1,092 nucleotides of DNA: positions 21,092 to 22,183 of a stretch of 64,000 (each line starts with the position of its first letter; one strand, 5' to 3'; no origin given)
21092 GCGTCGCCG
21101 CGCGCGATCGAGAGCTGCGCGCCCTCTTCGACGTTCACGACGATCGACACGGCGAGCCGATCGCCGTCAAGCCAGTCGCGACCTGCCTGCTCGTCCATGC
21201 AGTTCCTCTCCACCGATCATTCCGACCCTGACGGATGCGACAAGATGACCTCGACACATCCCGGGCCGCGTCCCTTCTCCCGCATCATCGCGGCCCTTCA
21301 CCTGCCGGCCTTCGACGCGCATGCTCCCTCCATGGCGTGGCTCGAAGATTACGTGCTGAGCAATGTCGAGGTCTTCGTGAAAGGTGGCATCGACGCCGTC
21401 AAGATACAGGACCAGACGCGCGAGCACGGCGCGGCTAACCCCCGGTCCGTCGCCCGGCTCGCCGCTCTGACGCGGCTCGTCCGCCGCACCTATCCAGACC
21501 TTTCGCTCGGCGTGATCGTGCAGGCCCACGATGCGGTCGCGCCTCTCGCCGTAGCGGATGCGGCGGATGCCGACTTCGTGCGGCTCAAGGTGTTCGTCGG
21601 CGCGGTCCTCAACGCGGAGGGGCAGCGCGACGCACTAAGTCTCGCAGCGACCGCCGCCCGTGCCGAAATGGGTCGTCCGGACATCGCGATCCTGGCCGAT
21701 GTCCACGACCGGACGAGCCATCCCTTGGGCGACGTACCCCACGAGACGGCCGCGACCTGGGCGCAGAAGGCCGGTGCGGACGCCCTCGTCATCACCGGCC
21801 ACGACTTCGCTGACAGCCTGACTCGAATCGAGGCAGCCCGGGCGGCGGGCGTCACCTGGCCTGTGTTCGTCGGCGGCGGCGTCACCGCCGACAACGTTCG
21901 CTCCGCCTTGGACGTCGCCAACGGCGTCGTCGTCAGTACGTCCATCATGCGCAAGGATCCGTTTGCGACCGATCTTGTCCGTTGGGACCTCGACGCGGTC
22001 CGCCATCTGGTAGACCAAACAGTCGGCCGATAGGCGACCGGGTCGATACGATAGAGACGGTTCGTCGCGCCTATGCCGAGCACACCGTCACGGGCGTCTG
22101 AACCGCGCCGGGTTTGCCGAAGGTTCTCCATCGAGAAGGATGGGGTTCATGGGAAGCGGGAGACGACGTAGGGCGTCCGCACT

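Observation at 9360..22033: Regulator-less accessory cluster pairing duplicated SIS/PfkB genes with two PuuE-type ring amidohydrolases, an ATZ/TRZ amidohydrolase and BtpA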

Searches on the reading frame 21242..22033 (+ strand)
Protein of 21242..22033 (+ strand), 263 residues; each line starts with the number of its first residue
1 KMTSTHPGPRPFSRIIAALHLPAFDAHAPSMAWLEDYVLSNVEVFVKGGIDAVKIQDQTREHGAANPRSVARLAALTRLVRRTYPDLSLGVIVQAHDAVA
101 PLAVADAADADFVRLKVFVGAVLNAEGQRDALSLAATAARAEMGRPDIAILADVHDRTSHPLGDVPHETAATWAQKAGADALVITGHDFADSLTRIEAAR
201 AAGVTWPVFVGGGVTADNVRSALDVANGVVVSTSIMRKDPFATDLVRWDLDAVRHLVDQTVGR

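Call 9: search_protein_families(library=ncbifam, proteins=[window:21242-22033:+], max_evalue=0.001)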
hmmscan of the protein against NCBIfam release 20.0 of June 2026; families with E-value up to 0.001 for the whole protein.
window:21242-22033:+ (263 aa): 2 families
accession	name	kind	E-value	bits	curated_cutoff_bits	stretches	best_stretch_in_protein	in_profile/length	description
TIGR00259.1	thylakoid_BtpA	subfamily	1.3e-27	96.9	153.4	1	18-258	7-250/257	BtpA/SgcQ family protein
NF045918.1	PhsystIBiosynBtpA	equivalog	6.8e-22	78.1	400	1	15-239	14-242/261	photosystem I biogenesis protein BtpA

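Call 13: search_protein_families(library=pfam, proteins=[window:21242-22033:+], max_evalue=0.001)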
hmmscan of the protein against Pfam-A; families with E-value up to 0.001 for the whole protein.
window:21242-22033:+ (263 aa): 1 family
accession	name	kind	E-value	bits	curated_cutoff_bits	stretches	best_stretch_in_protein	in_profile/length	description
PF03437.21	BtpA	-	2.6e-28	99.6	30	1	17-242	7-237/254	BtpA family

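Call 30: search_solved_structures(query=window:21242-22033:+, max_evalue=0.01, show_alignments=2)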
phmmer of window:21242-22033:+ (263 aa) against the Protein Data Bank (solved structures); distinct sequences matched with E-value up to 0.01: 1.
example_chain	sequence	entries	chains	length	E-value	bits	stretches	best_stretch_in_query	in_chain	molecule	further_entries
7mcd_A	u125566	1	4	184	0.0023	20.9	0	173-204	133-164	AI-designed TIM-barrel F15C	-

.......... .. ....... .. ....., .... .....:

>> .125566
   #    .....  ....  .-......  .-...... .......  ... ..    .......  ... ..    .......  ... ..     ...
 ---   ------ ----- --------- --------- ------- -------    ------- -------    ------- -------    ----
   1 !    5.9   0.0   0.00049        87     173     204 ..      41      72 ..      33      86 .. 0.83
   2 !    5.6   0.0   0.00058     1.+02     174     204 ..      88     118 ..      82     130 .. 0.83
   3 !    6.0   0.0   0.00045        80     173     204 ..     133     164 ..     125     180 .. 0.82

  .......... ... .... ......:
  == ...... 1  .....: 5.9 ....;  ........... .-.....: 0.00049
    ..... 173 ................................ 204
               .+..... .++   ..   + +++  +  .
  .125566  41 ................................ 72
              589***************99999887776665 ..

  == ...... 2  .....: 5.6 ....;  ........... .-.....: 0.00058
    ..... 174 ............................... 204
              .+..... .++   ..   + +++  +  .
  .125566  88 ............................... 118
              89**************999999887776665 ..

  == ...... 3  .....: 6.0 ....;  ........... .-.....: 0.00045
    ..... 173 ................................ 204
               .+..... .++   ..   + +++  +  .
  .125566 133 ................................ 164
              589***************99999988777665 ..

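Call 37: search_dna_similar(query=window:21242-22033:+, collection=plasmids, mode=protein, max_rows=40, max_evalue=1e-10)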
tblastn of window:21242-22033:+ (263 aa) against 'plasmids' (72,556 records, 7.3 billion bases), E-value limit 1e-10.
Records with a match: 1; places in all: 1; records where one place covers at least 80% of the query: 0.
Best place of each record, by identity: <60% 1.
By first word of the organism name: Mesorhizobium 1.
By predicted mobility (MOB-suite, as given by PLSDB): non-mobilizable 1.
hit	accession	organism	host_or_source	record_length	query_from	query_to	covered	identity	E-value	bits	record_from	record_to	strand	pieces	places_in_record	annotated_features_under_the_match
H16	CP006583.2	Mesorhizobium huakuii 7653R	Rice field soil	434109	114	235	46%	35.8%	1e-11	71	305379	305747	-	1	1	BtpA/SgcQ family protein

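Call 53: find_homologous_proteins(query=window:21242-22033:+, max_evalue=0.00001)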
Query window:21242-22033:+ (263 aa): 485 proteins with E <= 0.00001 among 8000 candidates; the best 120 are listed.
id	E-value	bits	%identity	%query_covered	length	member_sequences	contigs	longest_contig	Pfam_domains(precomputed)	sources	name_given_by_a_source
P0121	6.8e-164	561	100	100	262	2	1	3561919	PF03437.22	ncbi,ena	-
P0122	6.6e-95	336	65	93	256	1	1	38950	PF03437.22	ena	-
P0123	2.2e-94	334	65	97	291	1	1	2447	PF03437.22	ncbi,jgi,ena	jgi:predicted TIM-barrel enzyme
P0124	7.5e-93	329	69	89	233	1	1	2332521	PF03437.22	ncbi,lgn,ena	-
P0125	9.4e-91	322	63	96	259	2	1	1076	PF03437.22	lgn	-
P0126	4.0e-90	320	62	96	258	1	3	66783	PF03437.22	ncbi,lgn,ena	-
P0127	1.6e-89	318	62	95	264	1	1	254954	PF03437.22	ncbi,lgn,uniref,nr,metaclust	ncbi:hypothetical protein ASG43_12080 [Aureimonas sp. Leaf454]|uniref:BtpA/SgcQ family protein n=1 T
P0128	4.8e-88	313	62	95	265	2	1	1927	PF03437.22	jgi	-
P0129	3.1e-87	310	59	97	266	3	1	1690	PF03437.22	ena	-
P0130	1.3e-86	308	58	96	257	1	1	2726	PF03437.22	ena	-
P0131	2.5e-86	307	61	94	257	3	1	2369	PF03437.22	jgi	jgi:predicted TIM-barrel enzyme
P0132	4.7e-86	307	61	96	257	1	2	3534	PF03437.22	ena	-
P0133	1.4e-85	305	59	96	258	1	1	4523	PF03437.22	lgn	-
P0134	2.2e-84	301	56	97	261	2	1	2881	PF03437.22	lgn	-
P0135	1.1e-83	299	60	93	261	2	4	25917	PF03437.22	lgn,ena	-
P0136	2.6e-83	298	58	100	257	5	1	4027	PF03437.22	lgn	-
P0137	6.1e-83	296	62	92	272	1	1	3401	PF03437.22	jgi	jgi:predicted TIM-barrel enzyme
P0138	7.1e-83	296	57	97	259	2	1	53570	PF03437.22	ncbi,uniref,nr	ncbi:BtpA/SgcQ family protein [Oceaniglobus roseus]|uniref:BtpA/SgcQ family protein n=1 Tax=Oceanigl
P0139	1.2e-82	295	58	94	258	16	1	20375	PF03437.22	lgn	-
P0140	2.7e-82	294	58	93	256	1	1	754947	PF03437.22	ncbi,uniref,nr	ncbi:BtpA/SgcQ family protein [Jiella marina]|uniref:BtpA/SgcQ family protein n=1 Tax=Jiella sp. LLJ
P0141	5.1e-82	293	59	94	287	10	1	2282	PF03437.22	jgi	jgi:uncharacterized protein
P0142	1.8e-81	292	59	94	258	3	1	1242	PF03437.22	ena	-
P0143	4.6e-81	290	59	88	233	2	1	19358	PF03437.22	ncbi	-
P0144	6.0e-81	290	60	92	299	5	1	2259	PF03437.22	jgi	jgi:uncharacterized protein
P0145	6.6e-80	286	58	95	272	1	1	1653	PF03437.22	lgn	-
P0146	7.6e-80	286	59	94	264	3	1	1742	PF03437.22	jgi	jgi:uncharacterized protein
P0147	1.7e-79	285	57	93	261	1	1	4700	PF03437.22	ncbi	ncbi:MAG: BtpA/SgcQ family protein [Pseudomonadota bacterium]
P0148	4.8e-79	284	59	93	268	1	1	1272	PF03437.22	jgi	jgi:predicted TIM-barrel enzyme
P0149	5.9e-79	283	57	98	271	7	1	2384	PF03437.22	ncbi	-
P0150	2.0e-78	282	55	94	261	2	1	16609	PF03437.22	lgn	-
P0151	3.5e-78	281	58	97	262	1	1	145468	PF03437.22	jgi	jgi:uncharacterized protein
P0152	4.3e-78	280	59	94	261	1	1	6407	PF03437.22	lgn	-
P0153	1.4e-77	279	56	95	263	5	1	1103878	PF03437.22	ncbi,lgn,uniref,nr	ncbi:BtpA/SgcQ family protein [Bosea sp. UNC402CLCol]|uniref:BtpA/SgcQ family protein n=1 Tax=Bosea 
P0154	1.4e-77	279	58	95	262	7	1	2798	PF03437.22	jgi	-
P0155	1.6e-77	279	59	93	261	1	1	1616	PF03437.22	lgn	-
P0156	1.6e-77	279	59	95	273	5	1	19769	PF03437.22,PF02310.25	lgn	-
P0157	1.9e-77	278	57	86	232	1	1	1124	PF03437.22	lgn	-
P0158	2.8e-77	278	58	93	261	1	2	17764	PF03437.22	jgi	jgi:predicted TIM-barrel enzyme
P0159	5.5e-77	277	57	93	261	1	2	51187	PF03437.22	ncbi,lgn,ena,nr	ncbi:MAG: hypothetical protein JJ913_19225 [Rhizobiaceae bacterium]|nr:hypothetical protein [Rhizobi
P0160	1.3e-76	276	55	98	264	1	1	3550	PF03437.22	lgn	-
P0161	1.3e-76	276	57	93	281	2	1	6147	PF03437.22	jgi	jgi:predicted TIM-barrel enzyme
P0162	1.8e-76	275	56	95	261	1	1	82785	PF03437.22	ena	-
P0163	2.1e-76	275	58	96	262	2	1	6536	PF03437.22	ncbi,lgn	-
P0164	3.0e-76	274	55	95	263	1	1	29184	PF03437.22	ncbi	-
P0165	3.3e-76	274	57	95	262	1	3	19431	PF03437.22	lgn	-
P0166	3.6e-76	274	58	93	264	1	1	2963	PF03437.22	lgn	-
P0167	4.4e-76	274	62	83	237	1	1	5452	PF03437.22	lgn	-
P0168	4.8e-76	274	55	97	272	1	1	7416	PF03437.22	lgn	-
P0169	7.6e-76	273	57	93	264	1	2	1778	PF03437.22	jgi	-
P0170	7.8e-76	273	60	93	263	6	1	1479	PF03437.22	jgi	-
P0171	8.1e-76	273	57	94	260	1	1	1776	PF03437.22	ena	-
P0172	8.2e-76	273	55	94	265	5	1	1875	PF03437.22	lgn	-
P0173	9.3e-76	273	57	93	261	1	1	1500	PF03437.22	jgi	jgi:predicted TIM-barrel enzyme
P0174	1.2e-75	272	58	93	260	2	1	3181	PF03437.22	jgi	jgi:predicted TIM-barrel enzyme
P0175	1.3e-75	272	56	96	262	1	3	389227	PF03437.22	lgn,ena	-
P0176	1.5e-75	272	57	94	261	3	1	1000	PF03437.22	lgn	-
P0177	1.5e-75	272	58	93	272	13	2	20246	PF03437.22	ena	-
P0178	1.6e-75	272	58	92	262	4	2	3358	PF03437.22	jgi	-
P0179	2.7e-75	271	58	95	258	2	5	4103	PF03437.22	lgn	-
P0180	2.8e-75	271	57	92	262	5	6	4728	PF03437.22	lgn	-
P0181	2.8e-75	271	58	93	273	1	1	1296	PF03437.22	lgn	-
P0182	3.2e-75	271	55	93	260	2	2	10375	PF03437.22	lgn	-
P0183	3.5e-75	271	55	93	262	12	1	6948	PF03437.22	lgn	-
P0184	3.7e-75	271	58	93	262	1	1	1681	PF03437.22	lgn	-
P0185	3.8e-75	271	56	98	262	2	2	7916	PF03437.22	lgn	-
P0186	3.9e-75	271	55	98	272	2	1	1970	PF03437.22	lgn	-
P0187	5.5e-75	270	57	94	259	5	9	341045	PF03437.22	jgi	jgi:predicted TIM-barrel enzyme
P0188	1.1e-74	269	55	97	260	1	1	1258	PF03437.22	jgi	jgi:uncharacterized protein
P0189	1.1e-74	269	57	98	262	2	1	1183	PF03437.22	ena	-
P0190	1.3e-74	269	56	92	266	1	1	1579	PF03437.22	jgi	jgi:predicted TIM-barrel enzyme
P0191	1.5e-74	269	56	95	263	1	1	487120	PF03437.22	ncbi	-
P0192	1.6e-74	269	55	97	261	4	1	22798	PF03437.22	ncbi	-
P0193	1.6e-74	269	55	97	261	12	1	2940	PF03437.22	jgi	jgi:predicted TIM-barrel enzyme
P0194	2.3e-74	268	54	94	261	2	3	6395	PF03437.22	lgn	-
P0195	2.5e-74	268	54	98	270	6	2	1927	PF03437.22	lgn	-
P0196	2.8e-74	268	55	98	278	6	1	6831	PF03437.22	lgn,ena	-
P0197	3.3e-74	268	54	93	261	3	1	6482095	PF03437.22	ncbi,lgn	ncbi:MAG: BtpA/SgcQ family protein [Devosia sp.]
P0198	3.5e-74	268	54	95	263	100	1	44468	PF03437.22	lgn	-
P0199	4.0e-74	267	56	94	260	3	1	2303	PF03437.22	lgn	-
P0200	4.1e-74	267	54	97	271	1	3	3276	PF03437.22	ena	-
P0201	4.4e-74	267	57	93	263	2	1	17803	PF03437.22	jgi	jgi:uncharacterized protein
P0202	4.7e-74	267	54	99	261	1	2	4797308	PF03437.22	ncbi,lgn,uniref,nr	ncbi:BtpA/SgcQ family protein [Thalassococcus sp. S3]|uniref:BtpA/SgcQ family protein n=1 Tax=Thalas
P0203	4.7e-74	267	55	97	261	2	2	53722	PF03437.22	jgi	-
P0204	4.8e-74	267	56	94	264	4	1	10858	PF03437.22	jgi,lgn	-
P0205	5.1e-74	267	56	95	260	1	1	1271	PF03437.22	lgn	-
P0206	5.4e-74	267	56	93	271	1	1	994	PF03437.22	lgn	-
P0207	5.8e-74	267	54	93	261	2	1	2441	PF03437.22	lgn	-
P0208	6.2e-74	267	54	95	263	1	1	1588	PF03437.22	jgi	jgi:uncharacterized protein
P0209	6.4e-74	267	55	95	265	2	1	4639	PF03437.22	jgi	jgi:uncharacterized protein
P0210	7.4e-74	267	54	93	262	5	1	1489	PF03437.22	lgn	-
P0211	8.1e-74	266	53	95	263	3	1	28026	PF03437.22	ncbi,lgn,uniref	ncbi:BtpA/SgcQ family protein [Bosea sp. (in: a-proteobacteria)]|uniref:BtpA/SgcQ family protein n=1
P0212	9.4e-74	266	52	98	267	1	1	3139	PF03437.22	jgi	jgi:uncharacterized protein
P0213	1.0e-73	266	58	93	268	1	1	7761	PF03437.22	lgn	-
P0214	1.1e-73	266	53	95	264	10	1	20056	PF03437.22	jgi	jgi:hypothetical protein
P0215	1.2e-73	266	52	95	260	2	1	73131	PF03437.22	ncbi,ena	-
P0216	1.8e-73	265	54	97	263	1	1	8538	PF03437.22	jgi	jgi:uncharacterized protein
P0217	1.8e-73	265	57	98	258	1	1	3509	PF03437.22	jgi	jgi:predicted TIM-barrel enzyme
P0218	2.1e-73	265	55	95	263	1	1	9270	PF03437.22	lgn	-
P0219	2.9e-73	265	55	98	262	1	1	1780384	PF03437.22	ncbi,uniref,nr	ncbi:phosphoric monoester hydrolase [Falsiroseomonas bella]|uniref:Phosphoric monoester hydrolase n=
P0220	3.0e-73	265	55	95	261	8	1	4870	PF03437.22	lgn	-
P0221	3.8e-73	264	56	93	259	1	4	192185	PF03437.22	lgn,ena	-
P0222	3.8e-73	264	57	93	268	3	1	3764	PF03437.22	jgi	jgi:predicted TIM-barrel enzyme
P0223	3.8e-73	264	54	97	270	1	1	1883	PF03437.22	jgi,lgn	jgi:hypothetical protein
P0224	4.1e-73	264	55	95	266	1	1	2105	PF03437.22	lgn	-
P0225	4.1e-73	264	53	95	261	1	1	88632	PF03437.22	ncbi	-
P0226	4.5e-73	264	56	98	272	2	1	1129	PF03437.22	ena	-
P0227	4.6e-73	264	54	95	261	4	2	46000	PF03437.22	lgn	-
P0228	4.7e-73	264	54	97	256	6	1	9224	PF03437.22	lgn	-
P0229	4.8e-73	264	53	97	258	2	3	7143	PF03437.22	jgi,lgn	jgi:predicted TIM-barrel enzyme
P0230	4.8e-73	264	57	91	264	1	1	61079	PF03437.22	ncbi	-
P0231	4.8e-73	264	55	93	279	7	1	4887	PF03437.22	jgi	-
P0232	4.9e-73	264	53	93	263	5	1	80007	PF03437.22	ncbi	ncbi:MAG: BtpA/SgcQ family protein [Pseudomonadota bacterium]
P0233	5.0e-73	264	54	95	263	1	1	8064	PF03437.22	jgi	jgi:predicted TIM-barrel enzyme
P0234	6.5e-73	263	56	94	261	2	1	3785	PF03437.22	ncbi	ncbi:MAG: BtpA/SgcQ family protein [Rubrimonas sp.]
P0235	6.8e-73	263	59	85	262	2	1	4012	PF03437.22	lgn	-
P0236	7.7e-73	263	54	97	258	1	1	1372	PF03437.22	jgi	jgi:uncharacterized protein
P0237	8.0e-73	263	55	93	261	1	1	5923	PF03437.22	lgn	-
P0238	8.8e-73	263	56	93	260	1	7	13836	PF03437.22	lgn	-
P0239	9.6e-73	263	54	93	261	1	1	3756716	PF03437.22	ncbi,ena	-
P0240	1.0e-72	263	53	94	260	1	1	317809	PF03437.22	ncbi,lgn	ncbi:MAG: BtpA/SgcQ family protein [Pseudomonadota bacterium]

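Call 56: find_encoding_contigs(protein=P0219, flank=10000, max_places=1)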
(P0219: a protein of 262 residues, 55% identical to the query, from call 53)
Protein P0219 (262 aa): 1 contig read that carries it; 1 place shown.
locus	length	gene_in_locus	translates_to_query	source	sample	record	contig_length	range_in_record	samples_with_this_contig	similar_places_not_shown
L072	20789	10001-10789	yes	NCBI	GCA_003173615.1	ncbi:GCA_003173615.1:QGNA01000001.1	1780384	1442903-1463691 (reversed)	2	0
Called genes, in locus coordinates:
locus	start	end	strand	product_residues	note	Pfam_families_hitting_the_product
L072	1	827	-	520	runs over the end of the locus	PF01979:Amidohydro_1, PF07969:Amidohydro_3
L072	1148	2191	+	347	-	PF13416:SBP_bac_8, PF13343:SBP_bac_6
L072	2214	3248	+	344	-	PF13531:SBP_bac_11, PF01547:SBP_bac_1, PF13416:SBP_bac_8, PF13343:SBP_bac_6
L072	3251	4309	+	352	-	PF01380:SIS (weak)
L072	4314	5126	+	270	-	PF00294:PfkB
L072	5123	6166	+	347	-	PF00005:ABC_tran, PF13304:AAA_21 (faint)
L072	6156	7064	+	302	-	PF00528:BPD_transp_1 (weak)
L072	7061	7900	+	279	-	PF00528:BPD_transp_1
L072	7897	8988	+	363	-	PF01380:SIS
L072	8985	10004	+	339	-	PF00294:PfkB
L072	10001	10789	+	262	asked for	PF03437:BtpA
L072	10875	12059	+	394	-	PF00480:ROK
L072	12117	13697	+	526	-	PF00496:SBP_bac_5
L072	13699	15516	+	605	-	PF02129:Peptidase_S15, PF12146:Hydrolase_4 (faint), PF08530:PepX_C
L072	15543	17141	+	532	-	PF07519:Tannase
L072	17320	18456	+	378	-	-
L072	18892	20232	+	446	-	PF13356:Arm-DNA-bind_3 (weak), PF00589:Phage_integrase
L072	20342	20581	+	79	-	PF02604:PhdYeFM_antitox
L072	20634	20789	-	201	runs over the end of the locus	PF11663:Toxin_YhaV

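Call 57: find_encoding_contigs(protein=P0127, flank=10000, max_places=1)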
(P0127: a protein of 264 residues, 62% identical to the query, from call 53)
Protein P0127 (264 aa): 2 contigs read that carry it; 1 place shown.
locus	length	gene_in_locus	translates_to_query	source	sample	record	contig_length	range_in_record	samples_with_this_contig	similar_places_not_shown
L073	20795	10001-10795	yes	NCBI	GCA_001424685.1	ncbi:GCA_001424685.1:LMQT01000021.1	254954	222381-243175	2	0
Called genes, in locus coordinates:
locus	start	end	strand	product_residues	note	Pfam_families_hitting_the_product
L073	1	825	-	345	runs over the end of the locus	PF00005:ABC_tran, PF08352:oligo_HPY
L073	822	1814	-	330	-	PF00005:ABC_tran, PF08352:oligo_HPY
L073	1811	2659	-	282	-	PF12911:OppC_N (weak), PF00528:BPD_transp_1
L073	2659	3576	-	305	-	PF19300:BPD_transp_1_N, PF00528:BPD_transp_1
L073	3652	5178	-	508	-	PF00496:SBP_bac_5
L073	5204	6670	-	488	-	PF01979:Amidohydro_1, PF07969:Amidohydro_3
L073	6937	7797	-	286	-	PF00294:PfkB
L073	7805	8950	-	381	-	PF01380:SIS (faint)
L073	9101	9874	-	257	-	PF08220:HTH_DeoR, PF00455:DeoRC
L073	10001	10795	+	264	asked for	PF03437:BtpA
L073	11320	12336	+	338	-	PF00532:Peripla_BP_1, PF13407:Peripla_BP_4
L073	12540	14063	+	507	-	PF00005:ABC_tran, PF13304:AAA_21 (faint), PF00005:ABC_tran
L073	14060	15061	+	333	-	PF02653:BPD_transp_2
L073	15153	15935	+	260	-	PF00106:adh_short, PF08659:KR, PF13561:adh_short_C2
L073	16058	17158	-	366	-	PF07005:SBD_N, PF17042:NBD_C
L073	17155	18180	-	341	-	PF04166:PdxA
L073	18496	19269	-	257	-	PF00106:adh_short, PF08659:KR, PF13561:adh_short_C2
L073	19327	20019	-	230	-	PF00596:Aldolase_II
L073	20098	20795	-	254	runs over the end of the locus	PF00392:GntR (weak), PF08220:HTH_DeoR, PF08279:HTH_11 (weak), PF13545:HTH_Crp_2 (weak), PF00455:DeoRC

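Call 62: predict_structure(alignment_id=A2)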
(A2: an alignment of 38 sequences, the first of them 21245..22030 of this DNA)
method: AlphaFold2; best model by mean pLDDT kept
length: 262 residues; sequences in the alignment: 38
mean_pLDDT: 92.4   pTM: 0.90
mean pLDDT of the five models: 92.4, 92.0, 90.6, 89.4, 88.9
residues with pLDDT >= 90: 202; 70-90: 52; 50-70: 5; < 50: 3
segments of 3 or more residues with pLDDT < 50: 1-3
pLDDT, mean of each block of 10 residues (from residue 1): 63 96 91 98 98 90 90 98 98 90 98 89 82 95 97 84 90 96 95 97 95 96 97 94 95 96 64
secondary structure, 60 per line:
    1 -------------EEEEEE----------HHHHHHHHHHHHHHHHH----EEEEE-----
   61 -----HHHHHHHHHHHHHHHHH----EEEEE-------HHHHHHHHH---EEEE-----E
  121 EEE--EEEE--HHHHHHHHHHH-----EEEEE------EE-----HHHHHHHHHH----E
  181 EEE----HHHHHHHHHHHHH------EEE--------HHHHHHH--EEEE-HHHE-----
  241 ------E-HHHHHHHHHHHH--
elements in order: E14-19 H30-46 E51-55 H66-82 E87-91 H99-107 E111-114 E120-123 E126-129 H132-142 E148-152 H166-175 E180-183 H188-200 E207-209 H218-224 E227-230 H249-260

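Call 67: search_protein_families(library=ncbifam, proteins=[L072:10875-12059:+], max_evalue=0.00001)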
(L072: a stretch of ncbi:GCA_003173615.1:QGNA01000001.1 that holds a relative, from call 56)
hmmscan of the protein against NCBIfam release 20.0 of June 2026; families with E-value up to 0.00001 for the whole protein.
L072:10875-12059:+ (394 aa): 5 families
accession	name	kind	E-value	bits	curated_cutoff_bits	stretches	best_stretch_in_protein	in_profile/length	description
NF047937.1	TransRegNagC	equivalog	9.1e-17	61.3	650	1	10-262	11-267/399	DNA-binding transcriptional regulator NagC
NF049930.1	TransRegMlc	equivalog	6.4e-15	55.3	530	1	8-262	14-273/405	sugar metabolism global transcriptional regulator Mlc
NF003461.0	PRK05082.1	subfamily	6.1e-09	35.7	283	1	81-318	6-238/291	N-acetylmannosamine kinase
NF047821.1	NactlManKinNanK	equivalog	1.7e-08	34.3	450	1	82-319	7-239/288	N-acetylmannosamine kinase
TIGR00744.1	ROK_glcA_fam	subfamily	2.3e-08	33.7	260.35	1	173-270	95-194/318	ROK family glucokinase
